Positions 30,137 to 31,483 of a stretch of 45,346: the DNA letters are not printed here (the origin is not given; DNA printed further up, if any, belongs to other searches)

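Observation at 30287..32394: Phage-borne PnuC + NadR nicotinamide-riboside salvage module with two interleaved Cys-rich mini-genes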

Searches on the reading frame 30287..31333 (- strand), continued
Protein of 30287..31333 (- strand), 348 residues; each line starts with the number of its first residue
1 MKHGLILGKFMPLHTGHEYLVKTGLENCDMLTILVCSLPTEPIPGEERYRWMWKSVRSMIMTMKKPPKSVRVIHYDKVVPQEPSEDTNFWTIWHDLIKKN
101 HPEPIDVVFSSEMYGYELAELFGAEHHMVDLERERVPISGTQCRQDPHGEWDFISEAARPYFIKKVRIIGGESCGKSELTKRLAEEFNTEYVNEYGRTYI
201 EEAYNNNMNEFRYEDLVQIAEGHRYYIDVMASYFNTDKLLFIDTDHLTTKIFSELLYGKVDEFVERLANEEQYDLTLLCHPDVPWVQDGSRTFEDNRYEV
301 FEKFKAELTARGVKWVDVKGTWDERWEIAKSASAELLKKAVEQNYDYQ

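Call 29: get_annotated_region(hit=H58, flank=4000)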
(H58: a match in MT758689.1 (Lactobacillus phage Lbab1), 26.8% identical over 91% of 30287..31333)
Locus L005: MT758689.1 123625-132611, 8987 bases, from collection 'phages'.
description: Lactobacillus phage Lbab1, complete genome.
organism: Lactobacillus phage Lbab1 (NCBI taxid 2769358)
taxonomy: Viruses; Duplodnaviria; Heunggongvirae; Uroviricota; Caudoviricetes; Herelleviridae; Mooreparkvirus
host: Lactobacillus casei BL23; source: raw milk; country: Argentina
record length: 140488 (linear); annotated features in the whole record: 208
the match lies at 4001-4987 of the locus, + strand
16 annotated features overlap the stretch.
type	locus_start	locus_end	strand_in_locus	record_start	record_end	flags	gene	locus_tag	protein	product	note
CDS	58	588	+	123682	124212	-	-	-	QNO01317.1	hypothetical protein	gp173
CDS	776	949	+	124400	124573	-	-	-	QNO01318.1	hypothetical protein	gp174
CDS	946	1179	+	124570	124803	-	-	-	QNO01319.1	RNA polymerase subunit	gp175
CDS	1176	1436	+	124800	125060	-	-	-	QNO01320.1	hypothetical protein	gp176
CDS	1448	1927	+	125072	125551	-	-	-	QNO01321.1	hypothetical protein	gp177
CDS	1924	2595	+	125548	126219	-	-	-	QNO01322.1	hypothetical protein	gp178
CDS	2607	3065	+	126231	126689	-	-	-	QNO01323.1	hypothetical protein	gp179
CDS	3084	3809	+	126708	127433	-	-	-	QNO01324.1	nicotinamide riboside transporter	gp180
CDS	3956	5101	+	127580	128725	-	-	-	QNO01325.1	nicotinamide-nucleotide adenylyltransferase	gp181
CDS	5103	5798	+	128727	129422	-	-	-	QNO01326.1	hypothetical protein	gp182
CDS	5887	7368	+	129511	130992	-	-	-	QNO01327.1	glycosyltransferase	gp183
CDS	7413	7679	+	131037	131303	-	-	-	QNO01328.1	hypothetical protein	gp184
CDS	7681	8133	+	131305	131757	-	-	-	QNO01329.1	hypothetical protein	gp185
CDS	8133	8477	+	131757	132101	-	-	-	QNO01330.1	hypothetical protein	gp186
CDS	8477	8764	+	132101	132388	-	-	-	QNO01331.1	hypothetical protein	gp187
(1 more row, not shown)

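Call 44: find_homologous_proteins(query=window:30287-31333:-, max_evalue=1e-20)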
Query window:30287-31333:- (348 aa): 573 proteins with E <= 1e-20 among 2067 candidates; the best 120 are listed.
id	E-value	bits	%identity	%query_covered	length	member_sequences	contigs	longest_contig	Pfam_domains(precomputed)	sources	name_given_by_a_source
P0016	1.6e-238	809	99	100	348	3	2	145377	PF13521.13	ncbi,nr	ncbi:AAA domain protein [Lysinibacillus phage vB_LfM_LysYB1]|nr:AAA domain protein [Lysinibacillus p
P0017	2.2e-98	348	49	98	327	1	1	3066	PF13521.13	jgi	jgi:HTH-type transcriptional repressor of NAD biosynthesis genes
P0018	5.3e-94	334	47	97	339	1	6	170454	PF13521.13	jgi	jgi:HTH-type transcriptional repressor of NAD biosynthesis genes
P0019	2.9e-85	305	46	92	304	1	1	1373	PF13521.13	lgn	-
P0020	3.3e-84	301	45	96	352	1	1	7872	PF01467.33,PF13521.13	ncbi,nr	ncbi:MAG TPA: AAA family ATPase [Patescibacteria group bacterium]|nr:AAA family ATPase [Patescibacte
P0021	2.0e-83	299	44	95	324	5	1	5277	PF13521.13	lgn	-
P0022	1.3e-82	296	45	97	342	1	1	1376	PF01467.33,PF13521.13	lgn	-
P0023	8.7e-80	287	45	97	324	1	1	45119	PF13521.13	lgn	-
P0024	1.3e-79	286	43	95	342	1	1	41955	PF08218.18,PF13521.13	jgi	-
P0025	3.8e-79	285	45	96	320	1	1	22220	PF13521.13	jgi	jgi:HTH-type transcriptional repressor of NAD biosynthesis genes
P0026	4.3e-79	285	45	98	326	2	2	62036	PF01467.33,PF13521.13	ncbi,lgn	-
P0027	3.1e-78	282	43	97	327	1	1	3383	PF13521.13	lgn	-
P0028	8.0e-78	280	46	96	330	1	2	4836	PF13521.13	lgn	-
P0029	2.2e-77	279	43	98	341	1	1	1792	PF13521.13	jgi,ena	-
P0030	8.2e-77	277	45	97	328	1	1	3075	PF01467.33,PF13521.13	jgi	jgi:HTH-type transcriptional repressor of NAD biosynthesis genes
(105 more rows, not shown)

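Call 46: find_encoding_contigs(protein=P0018, flank=6000, max_places=2)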
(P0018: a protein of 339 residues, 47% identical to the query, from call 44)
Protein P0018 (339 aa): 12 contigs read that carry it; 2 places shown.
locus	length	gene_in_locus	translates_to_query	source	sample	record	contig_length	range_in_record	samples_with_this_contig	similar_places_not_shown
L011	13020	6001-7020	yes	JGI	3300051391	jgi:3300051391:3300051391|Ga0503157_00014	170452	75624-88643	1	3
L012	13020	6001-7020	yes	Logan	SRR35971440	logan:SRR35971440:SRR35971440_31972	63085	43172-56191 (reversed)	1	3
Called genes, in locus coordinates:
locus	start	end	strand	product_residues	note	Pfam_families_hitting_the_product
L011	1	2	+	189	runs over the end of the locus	-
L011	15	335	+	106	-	-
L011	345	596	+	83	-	-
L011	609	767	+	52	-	-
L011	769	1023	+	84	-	-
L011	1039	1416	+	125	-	-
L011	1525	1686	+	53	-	-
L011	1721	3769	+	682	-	PF26675:DUF8224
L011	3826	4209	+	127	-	-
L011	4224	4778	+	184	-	-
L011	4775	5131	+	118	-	-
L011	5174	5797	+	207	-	PF04973:NMN_transporter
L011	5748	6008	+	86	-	-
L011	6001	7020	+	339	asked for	PF13521:AAA_28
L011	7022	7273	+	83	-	PF00550:PP-binding (weak)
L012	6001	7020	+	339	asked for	PF13521:AAA_28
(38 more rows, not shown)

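Call 47: find_encoding_contigs(protein=P0017, flank=4000, max_places=2)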
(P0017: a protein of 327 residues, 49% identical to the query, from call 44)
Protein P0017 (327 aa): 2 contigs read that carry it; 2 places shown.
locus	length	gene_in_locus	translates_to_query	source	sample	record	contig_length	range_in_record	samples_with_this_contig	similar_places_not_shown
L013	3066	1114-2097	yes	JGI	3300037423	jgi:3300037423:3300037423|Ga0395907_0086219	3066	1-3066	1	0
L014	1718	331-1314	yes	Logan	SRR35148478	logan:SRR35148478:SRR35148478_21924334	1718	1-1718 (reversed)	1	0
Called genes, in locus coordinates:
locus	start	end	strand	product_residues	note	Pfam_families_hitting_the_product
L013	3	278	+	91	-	?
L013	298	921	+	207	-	PF04973:NMN_transporter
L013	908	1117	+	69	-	-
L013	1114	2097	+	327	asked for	PF13521:AAA_28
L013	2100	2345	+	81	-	PF00550:PP-binding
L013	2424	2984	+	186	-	PF06941:NT5C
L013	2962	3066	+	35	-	?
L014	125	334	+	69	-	-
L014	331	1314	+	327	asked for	PF13521:AAA_28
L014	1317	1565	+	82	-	PF00550:PP-binding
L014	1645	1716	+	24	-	?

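Call 48: find_encoding_contigs(protein=P0023, flank=6000, max_places=1)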
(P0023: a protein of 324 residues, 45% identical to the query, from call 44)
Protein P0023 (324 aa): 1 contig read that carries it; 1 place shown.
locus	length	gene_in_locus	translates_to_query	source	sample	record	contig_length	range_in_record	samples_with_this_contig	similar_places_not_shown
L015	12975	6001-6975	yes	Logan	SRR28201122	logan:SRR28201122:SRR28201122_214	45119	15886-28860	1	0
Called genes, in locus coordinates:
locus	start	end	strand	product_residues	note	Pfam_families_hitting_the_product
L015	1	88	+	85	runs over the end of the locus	-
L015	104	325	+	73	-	-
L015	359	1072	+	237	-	PF00226:DnaJ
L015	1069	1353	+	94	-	-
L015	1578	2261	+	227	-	PF01844:HNH (weak), PF14279:HNH_5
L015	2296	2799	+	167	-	-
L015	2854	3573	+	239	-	PF24161:CCDC39 (weak), PF06810:Phage_scaffold (faint)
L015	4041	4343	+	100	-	-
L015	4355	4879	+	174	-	PF02481:DNA_processg_A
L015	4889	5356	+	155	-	-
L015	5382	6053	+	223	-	PF04973:NMN_transporter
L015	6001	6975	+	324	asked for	PF13521:AAA_28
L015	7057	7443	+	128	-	-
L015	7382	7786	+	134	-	-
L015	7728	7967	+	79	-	-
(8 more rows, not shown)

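Call 62: search_solved_structures(query=window:30287-31333:-, show_alignments=3, max_evalue=1e-30)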
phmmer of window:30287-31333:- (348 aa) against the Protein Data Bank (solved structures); distinct sequences matched with E-value up to 1e-30: 3.
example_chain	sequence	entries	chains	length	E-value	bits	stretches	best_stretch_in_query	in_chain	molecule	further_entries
8x7f_A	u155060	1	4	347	1.5e-45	159.3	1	4-317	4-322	Trifunctional NAD biosynthesis/regulator protein NadR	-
1lw7_A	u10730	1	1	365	1.1e-44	156.4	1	2-331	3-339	TRANSCRIPTIONAL REGULATOR NADR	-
9x6f_A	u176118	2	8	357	1.2e-41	146.4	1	2-308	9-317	Nicotinamide-nucleotide adenylyltransferase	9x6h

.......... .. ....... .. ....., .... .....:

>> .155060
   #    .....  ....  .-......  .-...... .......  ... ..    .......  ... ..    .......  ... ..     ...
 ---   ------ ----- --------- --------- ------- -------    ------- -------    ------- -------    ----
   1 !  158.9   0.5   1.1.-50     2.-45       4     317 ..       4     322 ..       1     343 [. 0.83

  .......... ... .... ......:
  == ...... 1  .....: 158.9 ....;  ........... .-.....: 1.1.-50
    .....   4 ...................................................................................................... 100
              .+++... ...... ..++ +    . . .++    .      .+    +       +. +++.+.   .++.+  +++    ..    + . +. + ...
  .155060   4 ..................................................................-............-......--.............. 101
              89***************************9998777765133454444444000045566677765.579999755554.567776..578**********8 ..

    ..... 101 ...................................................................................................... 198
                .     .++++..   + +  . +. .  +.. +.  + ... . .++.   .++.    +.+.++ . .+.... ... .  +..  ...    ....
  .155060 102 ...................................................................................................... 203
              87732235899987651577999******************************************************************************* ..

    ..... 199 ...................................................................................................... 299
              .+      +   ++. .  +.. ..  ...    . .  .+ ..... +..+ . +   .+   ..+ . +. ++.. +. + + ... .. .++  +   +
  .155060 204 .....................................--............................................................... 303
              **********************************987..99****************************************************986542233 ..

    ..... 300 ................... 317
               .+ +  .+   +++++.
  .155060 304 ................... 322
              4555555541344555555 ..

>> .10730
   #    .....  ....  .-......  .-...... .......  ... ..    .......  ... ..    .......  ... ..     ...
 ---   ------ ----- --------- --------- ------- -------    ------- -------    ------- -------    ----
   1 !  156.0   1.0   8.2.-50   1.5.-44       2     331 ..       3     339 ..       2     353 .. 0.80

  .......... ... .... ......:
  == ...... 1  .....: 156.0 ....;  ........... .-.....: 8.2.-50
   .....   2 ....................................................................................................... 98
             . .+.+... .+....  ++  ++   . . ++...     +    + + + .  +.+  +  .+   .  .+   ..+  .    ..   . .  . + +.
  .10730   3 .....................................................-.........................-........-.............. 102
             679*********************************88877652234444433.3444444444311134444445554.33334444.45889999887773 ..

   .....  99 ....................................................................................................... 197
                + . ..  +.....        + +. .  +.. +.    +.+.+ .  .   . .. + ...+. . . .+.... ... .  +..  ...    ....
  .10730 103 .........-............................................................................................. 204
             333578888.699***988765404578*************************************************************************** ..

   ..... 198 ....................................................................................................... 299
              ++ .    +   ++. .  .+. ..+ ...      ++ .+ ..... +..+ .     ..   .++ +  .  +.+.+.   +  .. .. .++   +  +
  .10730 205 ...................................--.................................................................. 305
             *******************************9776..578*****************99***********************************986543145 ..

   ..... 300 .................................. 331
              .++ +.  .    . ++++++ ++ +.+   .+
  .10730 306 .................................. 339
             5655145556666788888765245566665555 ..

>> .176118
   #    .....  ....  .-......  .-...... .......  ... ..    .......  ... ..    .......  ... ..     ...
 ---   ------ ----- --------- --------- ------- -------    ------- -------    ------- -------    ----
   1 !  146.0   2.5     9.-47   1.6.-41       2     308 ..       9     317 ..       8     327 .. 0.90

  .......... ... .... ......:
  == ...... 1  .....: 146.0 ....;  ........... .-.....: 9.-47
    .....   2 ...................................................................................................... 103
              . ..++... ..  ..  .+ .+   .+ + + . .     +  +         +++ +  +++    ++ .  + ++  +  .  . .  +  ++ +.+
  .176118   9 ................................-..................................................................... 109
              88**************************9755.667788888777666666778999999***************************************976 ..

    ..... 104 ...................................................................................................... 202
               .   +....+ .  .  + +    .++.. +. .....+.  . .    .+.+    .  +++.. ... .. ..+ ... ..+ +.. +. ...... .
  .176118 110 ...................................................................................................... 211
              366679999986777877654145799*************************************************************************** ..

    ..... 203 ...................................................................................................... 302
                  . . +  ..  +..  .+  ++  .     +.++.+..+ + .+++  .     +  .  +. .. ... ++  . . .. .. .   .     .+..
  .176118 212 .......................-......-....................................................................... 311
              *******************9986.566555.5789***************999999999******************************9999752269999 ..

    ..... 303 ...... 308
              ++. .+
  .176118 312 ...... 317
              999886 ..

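Call 90: get_annotated_region(hit=H15, flank=2000)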
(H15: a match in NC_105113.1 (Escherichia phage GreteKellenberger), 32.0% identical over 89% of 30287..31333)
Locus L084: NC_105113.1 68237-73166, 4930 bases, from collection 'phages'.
description: Escherichia phage GreteKellenberger, complete genome.
organism: Escherichia phage GreteKellenberger (NCBI taxid 2851990)
taxonomy: Viruses; Duplodnaviria; Heunggongvirae; Uroviricota; Caudoviricetes; Demerecviridae; Markadamsvirinae; Epseptimavirus; Epseptimavirus gretekellenberger
host: Escherichia coli K-12; source: dirty pond water; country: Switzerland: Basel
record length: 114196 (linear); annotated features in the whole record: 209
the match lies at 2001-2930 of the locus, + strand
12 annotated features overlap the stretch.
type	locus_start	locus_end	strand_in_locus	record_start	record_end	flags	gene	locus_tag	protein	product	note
CDS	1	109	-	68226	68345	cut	-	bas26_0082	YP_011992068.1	hypothetical protein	-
CDS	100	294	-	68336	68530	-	-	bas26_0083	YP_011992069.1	hypothetical protein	-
CDS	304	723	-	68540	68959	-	-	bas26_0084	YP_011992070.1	hypothetical protein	-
CDS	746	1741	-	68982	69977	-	-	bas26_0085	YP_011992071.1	hypothetical protein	-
CDS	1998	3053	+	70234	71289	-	-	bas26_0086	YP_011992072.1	putative nicotinamide-nucleotide adenylyltransferase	-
CDS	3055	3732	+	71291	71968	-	-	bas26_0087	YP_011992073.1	nicotinamide mononucleotide transporter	-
CDS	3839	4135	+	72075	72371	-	-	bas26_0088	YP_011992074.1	hypothetical protein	-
tRNA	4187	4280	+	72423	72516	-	-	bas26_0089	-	tRNA-Ser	codon recognized: AGC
tRNA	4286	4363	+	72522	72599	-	-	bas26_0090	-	tRNA-Met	codon recognized: ATG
CDS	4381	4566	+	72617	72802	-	-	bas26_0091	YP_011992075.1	hypothetical protein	-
CDS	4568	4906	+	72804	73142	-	-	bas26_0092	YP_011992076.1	hypothetical protein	-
tRNA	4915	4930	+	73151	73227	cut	-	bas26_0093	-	tRNA-Leu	codon recognized: TTA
